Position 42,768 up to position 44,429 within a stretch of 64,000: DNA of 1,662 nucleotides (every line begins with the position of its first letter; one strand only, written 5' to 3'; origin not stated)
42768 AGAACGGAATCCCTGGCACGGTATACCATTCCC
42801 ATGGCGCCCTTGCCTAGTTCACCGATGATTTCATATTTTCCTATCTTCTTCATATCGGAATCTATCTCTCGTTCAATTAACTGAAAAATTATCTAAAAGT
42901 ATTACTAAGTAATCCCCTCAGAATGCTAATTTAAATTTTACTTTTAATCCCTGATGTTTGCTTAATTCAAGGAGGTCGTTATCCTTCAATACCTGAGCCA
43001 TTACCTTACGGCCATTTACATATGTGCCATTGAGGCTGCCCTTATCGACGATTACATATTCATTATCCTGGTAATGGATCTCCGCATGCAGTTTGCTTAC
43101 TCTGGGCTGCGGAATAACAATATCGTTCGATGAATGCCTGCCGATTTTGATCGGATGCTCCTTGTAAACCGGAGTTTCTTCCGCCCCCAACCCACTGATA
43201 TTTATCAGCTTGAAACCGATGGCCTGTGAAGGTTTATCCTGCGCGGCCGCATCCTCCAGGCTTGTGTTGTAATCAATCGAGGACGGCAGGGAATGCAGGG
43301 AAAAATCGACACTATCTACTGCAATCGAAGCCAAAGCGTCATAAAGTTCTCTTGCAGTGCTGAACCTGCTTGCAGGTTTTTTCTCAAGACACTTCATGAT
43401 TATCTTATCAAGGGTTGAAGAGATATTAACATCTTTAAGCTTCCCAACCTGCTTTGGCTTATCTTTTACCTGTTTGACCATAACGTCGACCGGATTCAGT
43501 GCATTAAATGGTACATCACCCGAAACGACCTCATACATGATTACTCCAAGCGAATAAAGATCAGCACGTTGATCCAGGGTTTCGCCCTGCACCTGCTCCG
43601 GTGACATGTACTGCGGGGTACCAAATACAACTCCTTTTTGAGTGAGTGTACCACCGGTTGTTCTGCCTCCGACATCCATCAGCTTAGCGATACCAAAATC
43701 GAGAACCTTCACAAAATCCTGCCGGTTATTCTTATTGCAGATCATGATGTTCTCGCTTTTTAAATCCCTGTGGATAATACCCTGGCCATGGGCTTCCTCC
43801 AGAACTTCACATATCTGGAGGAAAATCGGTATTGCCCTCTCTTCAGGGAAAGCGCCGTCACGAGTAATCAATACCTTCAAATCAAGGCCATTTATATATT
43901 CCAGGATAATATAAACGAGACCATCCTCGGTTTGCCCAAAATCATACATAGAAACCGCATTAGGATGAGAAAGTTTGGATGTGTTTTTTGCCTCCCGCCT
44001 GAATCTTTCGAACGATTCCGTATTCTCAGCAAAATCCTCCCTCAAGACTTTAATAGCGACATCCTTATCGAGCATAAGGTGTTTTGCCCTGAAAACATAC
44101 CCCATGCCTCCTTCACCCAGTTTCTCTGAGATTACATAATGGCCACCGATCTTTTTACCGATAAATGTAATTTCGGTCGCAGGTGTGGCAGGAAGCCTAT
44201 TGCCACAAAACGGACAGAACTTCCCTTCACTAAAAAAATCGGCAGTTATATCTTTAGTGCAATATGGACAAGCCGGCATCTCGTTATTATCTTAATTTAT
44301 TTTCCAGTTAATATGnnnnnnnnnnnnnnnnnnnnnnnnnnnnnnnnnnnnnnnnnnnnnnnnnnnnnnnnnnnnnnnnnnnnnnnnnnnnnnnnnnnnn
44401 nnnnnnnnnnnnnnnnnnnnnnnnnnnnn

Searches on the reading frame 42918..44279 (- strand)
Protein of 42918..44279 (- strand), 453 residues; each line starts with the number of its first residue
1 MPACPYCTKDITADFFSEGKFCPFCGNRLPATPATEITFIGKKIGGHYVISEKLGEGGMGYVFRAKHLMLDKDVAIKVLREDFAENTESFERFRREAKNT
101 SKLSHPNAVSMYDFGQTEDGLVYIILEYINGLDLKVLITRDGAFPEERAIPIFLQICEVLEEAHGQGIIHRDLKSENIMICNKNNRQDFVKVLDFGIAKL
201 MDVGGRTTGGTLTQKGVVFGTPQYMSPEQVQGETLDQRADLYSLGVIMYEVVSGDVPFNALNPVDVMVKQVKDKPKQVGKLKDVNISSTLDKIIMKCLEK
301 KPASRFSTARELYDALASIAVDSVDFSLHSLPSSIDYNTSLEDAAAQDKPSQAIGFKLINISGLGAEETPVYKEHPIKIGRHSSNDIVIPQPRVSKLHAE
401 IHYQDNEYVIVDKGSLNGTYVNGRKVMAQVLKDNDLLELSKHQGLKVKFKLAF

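Call 3: search_protein_families(library=pfam, proteins=[window:42918-44279:-], max_evalue=0.01)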
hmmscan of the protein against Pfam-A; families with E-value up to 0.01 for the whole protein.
window:42918-44279:- (453 aa): 7 families
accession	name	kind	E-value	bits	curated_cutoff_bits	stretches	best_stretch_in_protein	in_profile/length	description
PF00069.31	Pkinase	-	6.8e-56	190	31.7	1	48-309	1-255/263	Protein kinase domain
PF07714.23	PK_Tyr_Ser-Thr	-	6.7e-37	127.6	23.1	1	50-307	3-250/258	Protein tyrosine and serine/threonine kinase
PF00498.31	FHA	-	5e-20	72.1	20.7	1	377-439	1-66/67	FHA domain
PF16697.10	Yop-YscD_cpl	-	5.1e-10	39.9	33.2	1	373-439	15-83/94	Inner membrane component of T3SS, cytoplasmic domain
PF03109.22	ABC1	-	0.00017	21.3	22.9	1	82-201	109-217/244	ABC1 atypical kinase-like domain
PF17667.7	Pkinase_fungal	-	0.00029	20.1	24.1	1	166-244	306-379/387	Fungal protein kinase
PF01636.29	APH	-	0.0091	16.2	23.2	0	165-203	167-202/239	Phosphotransferase enzyme family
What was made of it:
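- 42918..44279 (-): Soluble Hanks-type Ser/Thr kinase with a C-terminal FHA domain, 453 aa. A Cys-rich N-terminus (CPYC...CPFC) is visible in the sequence. Pfam Pkinase E 6.8e-56 and FHA E 5e-20 (call 3).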

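Call 4: search_protein_families(library=ncbifam, proteins=[window:42918-44279:-], max_evalue=0.01)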
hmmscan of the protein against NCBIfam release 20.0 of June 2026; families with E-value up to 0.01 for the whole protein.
window:42918-44279:- (453 aa): 22 families
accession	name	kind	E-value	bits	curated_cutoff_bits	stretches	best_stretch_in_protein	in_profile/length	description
NF033483.0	PknB_PASTA_kin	equivalog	4.1e-98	329.8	450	1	40-323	1-272/563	Stk1 family PASTA domain-containing Ser/Thr kinase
TIGR03903.1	TOMM_kin_cyc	equivalog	1.2e-55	189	705.75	1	72-324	4-252/1267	TOMM system kinase/cyclase fusion protein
NF052427.1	StpK7MSMEG_1200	equivalog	2.4e-50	171.6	900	1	46-320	7-269/601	serine/threonine protein kinase StpK7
NF047741.1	antiphage_MADS6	equivalog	1.4e-47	162.6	460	2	41-161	490-605/612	methylation-associated defense system protein kinase MAD6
NF009651.0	PRK13184.1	equivalog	3.8e-45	154.2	839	1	47-317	3-288/932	serine/threonine-protein kinase PknD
NF053615.1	SerThrKinAfsKStmc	equivalog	3.4e-26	92.2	1300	1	43-316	11-264/809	protein serine/threonine kinase AfsK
NF038150.1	lanthi_synth_IV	equivalog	4.2e-25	88.2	650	1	23-322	168-459/851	class IV lanthionine synthetase LanL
NF033442.0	BREX_PglW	equivalog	3.2e-22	78.1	990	1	46-320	204-487/1391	BREX system serine/threonine kinase PglW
NF058632.1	SerThrKinPrkT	equivalog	3.1e-14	52.7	280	1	39-192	14-159/322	serine/threonine protein kinase PrkT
NF041660.2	oxygluDhInhib_OdhI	equivalog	4.5e-13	49.2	200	1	376-441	57-122/130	oxoglutarate dehydrogenase inhibitor Odhl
NF038151.1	lanthi_synth_III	equivalog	2.9e-11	42.5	575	1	47-263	221-434/833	class III lanthionine synthetase LanKC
NF049868.1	FhaB_Rv0019c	equivalog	4.3e-11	43.1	125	1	347-428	58-139/158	FHA domain-containing protein FhaB/FipA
NF043056.1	T4SS_LegK1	equivalog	5.9e-10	38.3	550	1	77-292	109-323/516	Dot/Icm T4SS effector kinase LegK1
NF033760.1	gliding_GltG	equivalog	6.6e-09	34.8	650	1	373-435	22-85/650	adventurous gliding motility protein GltG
TIGR03724.2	arch_bud32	equivalog_domain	1e-07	31.6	125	1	91-200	38-133/193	KEOPS complex kinase/ATPase Bud32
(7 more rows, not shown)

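Call 47: search_protein_families(library=padloc, proteins=[window:42918-44279:-], max_evalue=0.001)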
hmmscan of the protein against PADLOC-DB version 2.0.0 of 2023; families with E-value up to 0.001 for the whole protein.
window:42918-44279:- (453 aa): 35 families (the best 25 are shown)
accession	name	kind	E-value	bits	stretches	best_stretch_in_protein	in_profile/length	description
PDLC04060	PD-T4-6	-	1.6e-93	312.3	1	40-323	2-273/486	-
PDLC04042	PD-T4-6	-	8.2e-93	309.2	1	43-323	6-276/292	-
PDLC04061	PD-T4-6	-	4.8e-91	304.8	1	45-322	15-286/510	-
PDLC04053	PD-T4-6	-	8e-82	273.1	1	43-320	6-272/311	-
PDLC04043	PD-T4-6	-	3.1e-79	265.2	1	44-323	13-281/452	-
PDLC04057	PD-T4-6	-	3.4e-78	261.6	1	40-327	2-279/443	-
PDLC04052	PD-T4-6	-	8.4e-77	257.4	1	43-316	6-273/496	-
PDLC04054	PD-T4-6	-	3.9e-72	241.6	1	42-322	7-276/347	-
PDLC04039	PD-T4-6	-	1.6e-71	239.7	1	41-320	10-276/458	-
PDLC04047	PD-T4-6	-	1.8e-71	238.9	1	40-319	4-272/327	-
PDLC04138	mad6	-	6.2e-71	238.1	1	44-330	49-324/659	mads_6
PDLC04048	PD-T4-6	-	6.8e-70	234.2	1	40-318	4-271/354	-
PDLC04040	PD-T4-6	-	1.9e-67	226.3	1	54-321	2-267/547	-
PDLC04041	PD-T4-6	-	1e-66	224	1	32-320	15-294/443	-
PDLC04064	PD-T4-6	-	2.7e-60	202.3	1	41-330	16-291/369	-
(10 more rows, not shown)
